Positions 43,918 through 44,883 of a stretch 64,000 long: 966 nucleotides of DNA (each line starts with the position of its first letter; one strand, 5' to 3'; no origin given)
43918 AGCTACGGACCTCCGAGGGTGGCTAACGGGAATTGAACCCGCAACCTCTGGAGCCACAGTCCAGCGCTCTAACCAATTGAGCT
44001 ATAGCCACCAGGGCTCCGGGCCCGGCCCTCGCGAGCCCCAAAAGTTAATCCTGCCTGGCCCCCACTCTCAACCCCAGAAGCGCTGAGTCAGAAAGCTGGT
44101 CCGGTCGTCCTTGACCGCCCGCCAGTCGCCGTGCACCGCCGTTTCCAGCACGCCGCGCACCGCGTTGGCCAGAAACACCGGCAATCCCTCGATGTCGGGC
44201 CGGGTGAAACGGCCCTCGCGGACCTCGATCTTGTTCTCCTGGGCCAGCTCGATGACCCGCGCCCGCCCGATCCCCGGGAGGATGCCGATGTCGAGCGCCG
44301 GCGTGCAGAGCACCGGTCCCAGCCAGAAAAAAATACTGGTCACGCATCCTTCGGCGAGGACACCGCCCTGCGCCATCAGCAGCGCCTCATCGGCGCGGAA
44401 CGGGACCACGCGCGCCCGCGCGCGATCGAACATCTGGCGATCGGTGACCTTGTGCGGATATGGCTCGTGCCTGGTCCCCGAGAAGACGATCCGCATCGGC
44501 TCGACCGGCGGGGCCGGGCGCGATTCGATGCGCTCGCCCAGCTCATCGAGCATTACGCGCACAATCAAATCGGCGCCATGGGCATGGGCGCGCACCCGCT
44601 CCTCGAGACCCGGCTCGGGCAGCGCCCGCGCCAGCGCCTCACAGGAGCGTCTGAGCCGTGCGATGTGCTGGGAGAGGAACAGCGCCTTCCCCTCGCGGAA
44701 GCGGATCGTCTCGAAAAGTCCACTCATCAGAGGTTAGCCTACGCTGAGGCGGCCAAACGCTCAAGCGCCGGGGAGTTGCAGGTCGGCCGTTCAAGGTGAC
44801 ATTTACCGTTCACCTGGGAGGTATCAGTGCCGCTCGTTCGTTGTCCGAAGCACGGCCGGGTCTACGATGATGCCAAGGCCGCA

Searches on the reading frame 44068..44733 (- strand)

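Call 57: search_protein_families(library=pfam, proteins=[window:44068-44733:-], max_evalue=0.00001)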
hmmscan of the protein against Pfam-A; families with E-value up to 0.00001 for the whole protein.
window:44068-44733:- (221 aa): 1 family
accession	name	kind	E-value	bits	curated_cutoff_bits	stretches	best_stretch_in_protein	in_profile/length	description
PF01063.24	Aminotran_4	-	5.6e-31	108.6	28.5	1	5-196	1-218/223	Amino-transferase class IV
